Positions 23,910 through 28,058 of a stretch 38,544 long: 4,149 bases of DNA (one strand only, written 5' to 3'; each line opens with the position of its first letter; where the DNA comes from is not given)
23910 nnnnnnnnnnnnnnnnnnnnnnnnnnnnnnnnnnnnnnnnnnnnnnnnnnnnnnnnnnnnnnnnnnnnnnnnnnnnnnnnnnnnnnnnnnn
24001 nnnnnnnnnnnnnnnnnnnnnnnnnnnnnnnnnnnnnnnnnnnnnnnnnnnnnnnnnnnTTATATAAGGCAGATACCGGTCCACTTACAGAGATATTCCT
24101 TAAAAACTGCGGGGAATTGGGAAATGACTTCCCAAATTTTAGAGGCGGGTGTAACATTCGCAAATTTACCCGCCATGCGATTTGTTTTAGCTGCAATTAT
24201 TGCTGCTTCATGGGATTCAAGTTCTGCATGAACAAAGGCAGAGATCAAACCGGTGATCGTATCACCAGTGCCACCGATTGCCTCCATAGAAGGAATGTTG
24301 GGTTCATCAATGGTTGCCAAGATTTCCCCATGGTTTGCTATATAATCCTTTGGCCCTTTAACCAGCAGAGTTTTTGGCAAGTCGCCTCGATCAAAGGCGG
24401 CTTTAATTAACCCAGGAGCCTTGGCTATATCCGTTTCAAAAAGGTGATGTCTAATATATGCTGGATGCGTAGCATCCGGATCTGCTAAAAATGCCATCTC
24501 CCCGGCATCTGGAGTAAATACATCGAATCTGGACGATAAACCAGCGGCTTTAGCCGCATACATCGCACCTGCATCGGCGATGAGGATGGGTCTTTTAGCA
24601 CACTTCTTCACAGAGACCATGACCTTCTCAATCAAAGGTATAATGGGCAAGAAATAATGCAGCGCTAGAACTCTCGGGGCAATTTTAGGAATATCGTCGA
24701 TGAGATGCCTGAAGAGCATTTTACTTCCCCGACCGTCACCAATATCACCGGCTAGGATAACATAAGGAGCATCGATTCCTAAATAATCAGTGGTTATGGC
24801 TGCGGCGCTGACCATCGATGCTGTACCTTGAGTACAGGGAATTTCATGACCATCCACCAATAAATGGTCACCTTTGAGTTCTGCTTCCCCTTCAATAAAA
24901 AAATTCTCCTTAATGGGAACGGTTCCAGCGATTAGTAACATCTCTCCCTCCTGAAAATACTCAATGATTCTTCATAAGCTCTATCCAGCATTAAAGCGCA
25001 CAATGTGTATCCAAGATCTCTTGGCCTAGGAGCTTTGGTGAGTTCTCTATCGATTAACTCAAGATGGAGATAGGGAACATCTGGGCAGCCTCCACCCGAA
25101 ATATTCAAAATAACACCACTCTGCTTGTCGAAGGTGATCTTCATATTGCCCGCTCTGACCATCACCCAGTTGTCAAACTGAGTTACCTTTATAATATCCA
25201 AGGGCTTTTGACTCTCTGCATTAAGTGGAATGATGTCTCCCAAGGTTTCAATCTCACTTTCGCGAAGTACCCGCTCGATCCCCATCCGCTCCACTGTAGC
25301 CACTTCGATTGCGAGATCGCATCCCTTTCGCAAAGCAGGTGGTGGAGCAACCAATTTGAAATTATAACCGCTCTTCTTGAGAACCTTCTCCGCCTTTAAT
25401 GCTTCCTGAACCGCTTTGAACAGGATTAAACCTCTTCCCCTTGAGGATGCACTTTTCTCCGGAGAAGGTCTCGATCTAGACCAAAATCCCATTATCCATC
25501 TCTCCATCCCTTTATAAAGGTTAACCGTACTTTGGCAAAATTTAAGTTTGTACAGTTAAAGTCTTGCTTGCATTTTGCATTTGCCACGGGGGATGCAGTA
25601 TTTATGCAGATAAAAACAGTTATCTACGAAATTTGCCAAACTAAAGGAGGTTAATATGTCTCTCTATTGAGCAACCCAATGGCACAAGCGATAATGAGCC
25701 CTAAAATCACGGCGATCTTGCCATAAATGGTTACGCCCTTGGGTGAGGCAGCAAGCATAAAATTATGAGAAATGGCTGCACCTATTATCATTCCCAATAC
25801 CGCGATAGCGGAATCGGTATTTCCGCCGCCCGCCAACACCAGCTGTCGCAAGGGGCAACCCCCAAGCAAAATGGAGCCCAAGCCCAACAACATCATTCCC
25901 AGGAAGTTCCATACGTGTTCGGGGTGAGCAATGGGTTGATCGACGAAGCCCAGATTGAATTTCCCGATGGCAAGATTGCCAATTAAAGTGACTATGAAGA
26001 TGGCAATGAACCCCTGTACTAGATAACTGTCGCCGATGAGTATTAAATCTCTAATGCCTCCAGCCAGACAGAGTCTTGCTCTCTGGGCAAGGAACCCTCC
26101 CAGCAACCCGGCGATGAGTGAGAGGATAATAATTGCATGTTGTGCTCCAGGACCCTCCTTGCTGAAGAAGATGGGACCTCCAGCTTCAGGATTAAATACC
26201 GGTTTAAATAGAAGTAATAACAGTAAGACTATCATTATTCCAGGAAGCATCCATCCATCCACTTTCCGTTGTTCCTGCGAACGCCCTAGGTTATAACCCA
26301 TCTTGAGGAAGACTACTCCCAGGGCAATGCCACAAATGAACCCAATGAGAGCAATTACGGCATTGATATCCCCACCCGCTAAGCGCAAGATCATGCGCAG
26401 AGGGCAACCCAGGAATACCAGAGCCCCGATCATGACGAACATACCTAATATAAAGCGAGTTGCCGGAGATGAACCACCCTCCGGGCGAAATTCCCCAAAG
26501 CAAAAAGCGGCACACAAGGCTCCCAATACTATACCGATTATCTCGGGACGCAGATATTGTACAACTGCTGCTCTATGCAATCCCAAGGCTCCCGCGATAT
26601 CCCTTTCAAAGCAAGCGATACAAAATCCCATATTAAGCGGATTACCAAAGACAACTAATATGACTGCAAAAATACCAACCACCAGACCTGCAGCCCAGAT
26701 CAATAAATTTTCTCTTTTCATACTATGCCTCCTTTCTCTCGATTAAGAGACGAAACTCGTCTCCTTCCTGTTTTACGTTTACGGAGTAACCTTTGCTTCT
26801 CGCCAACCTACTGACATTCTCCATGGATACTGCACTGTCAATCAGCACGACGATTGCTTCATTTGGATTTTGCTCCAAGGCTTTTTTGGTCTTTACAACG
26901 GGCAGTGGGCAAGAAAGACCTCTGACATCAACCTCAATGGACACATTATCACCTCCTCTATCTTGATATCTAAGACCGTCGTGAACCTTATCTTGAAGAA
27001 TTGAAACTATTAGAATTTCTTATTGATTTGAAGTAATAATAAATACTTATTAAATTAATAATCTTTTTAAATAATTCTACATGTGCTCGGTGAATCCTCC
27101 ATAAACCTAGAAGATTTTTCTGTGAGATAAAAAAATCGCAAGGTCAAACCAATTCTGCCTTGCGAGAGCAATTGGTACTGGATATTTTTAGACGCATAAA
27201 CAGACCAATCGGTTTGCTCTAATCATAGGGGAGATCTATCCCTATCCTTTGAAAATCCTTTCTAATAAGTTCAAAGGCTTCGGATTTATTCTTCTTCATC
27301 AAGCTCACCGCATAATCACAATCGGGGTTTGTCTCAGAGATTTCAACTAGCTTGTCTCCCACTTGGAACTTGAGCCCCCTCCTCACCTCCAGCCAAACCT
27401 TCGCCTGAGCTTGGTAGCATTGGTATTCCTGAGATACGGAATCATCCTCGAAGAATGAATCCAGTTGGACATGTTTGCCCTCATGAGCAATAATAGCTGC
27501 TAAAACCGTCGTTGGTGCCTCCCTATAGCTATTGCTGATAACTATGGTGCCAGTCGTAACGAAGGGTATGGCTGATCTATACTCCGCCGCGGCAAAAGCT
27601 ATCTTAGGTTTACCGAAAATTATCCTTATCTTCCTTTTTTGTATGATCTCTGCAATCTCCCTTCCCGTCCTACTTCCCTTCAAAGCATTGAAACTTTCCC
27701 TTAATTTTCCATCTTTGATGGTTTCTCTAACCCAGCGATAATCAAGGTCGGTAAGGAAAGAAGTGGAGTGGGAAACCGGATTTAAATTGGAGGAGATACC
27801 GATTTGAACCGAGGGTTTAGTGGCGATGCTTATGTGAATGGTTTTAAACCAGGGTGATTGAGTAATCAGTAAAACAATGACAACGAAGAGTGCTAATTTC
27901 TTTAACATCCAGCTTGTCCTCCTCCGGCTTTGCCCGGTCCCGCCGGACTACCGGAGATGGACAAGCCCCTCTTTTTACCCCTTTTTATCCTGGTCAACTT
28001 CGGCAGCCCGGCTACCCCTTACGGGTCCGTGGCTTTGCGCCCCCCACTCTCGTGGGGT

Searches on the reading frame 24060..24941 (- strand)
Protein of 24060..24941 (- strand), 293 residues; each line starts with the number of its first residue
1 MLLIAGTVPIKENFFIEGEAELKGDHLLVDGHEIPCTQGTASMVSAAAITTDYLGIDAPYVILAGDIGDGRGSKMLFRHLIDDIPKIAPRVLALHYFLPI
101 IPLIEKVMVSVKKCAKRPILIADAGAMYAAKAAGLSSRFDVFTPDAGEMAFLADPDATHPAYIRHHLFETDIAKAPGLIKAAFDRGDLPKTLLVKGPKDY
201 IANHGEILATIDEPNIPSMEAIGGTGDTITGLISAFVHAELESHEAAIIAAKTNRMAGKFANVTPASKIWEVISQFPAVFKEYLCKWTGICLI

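Call 6: search_protein_families(library=ncbifam, proteins=[window:24060-24941:-], max_evalue=0.1)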
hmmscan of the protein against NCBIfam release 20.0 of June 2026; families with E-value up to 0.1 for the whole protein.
window:24060-24941:- (293 aa): 3 families
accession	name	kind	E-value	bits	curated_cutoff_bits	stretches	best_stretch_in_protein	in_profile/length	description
TIGR00196.1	yjeF_cterm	hypoth_equivalog_domain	8.4e-12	45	129.85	1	102-260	112-252/277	NAD(P)H-hydrate dehydratase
NF006830.1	PRK09355.1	equivalog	1.1e-05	25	180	1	191-264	160-231/263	hydroxyethylthiazole kinase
NF007856.0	PRK10565.1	equivalog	0.00028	19.7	703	1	191-251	408-466/510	bifunctional ADP-dependent NAD(P)H-hydrate dehydratase/NAD(P)H-hydrate epimerase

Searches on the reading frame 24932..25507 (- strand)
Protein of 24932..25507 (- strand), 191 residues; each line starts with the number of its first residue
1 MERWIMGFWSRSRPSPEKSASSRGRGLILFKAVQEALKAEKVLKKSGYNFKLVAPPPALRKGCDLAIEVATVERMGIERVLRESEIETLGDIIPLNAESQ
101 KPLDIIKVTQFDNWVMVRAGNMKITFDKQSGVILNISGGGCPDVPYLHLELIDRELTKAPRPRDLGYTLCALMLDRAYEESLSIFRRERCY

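Call 6: search_protein_families(library=ncbifam, proteins=[window:24932-25507:-], max_evalue=0.1)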
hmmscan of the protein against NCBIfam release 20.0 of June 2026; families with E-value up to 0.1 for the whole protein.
window:24932-25507:- (191 aa): 1 family
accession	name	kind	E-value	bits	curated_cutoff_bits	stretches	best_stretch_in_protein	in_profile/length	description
NF005687.0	PRK07487.1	subfamily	0.055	12.2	428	1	14-83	256-327/468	amidase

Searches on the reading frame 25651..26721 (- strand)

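Call 6: search_protein_families(library=ncbifam, proteins=[window:25651-26721:-], max_evalue=0.1)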
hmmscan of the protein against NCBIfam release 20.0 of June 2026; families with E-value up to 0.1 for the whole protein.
window:25651-26721:- (356 aa): 4 families
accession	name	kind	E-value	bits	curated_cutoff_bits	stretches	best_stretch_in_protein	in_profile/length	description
TIGR04112.1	seleno_YedE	equivalog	1.6e-150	500.9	200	1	8-349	2-336/337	YedE family putative selenium transporter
NF052577.1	ThSTportTsuASprch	equivalog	4.9e-10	39.3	400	2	198-320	2-122/330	thiosulfate transporter TsuA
NF041049.1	thio_trans_TsuA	exception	4.2e-08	32.6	645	1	197-321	3-125/348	thiosulfate utilization transporter TsuA/YeeE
NF033796.1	selen_YedE_FdhT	exception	0.0044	16.2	350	1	61-318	76-332/387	selenium metabolism membrane protein YedE/FdhT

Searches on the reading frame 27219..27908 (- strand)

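Call 6: search_protein_families(library=ncbifam, proteins=[window:27219-27908:-], max_evalue=0.1)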
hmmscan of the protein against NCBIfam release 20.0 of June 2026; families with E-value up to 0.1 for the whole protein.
window:27219-27908:- (229 aa): 1 family
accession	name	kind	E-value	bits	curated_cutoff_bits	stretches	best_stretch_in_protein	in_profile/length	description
NF047518.1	LIC_10091_fam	equivalog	0.018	14.1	350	0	48-98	170-223/325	LIC_10091 family lipoprotein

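Call 19: search_protein_families(library=pfam, proteins=[window:27219-27908:-], max_evalue=0.001)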
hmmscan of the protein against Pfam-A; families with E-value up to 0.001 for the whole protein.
window:27219-27908:- (229 aa): 0 families

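Call 23: search_protein_families(library=phrogs, proteins=[window:27219-27908:-], max_evalue=0.1)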
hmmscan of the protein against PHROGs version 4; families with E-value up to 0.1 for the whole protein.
window:27219-27908:- (229 aa): 0 families

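Call 24: search_protein_families(library=padloc, proteins=[window:27219-27908:-], max_evalue=0.1)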
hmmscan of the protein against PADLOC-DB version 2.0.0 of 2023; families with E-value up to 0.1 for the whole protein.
window:27219-27908:- (229 aa): 0 families
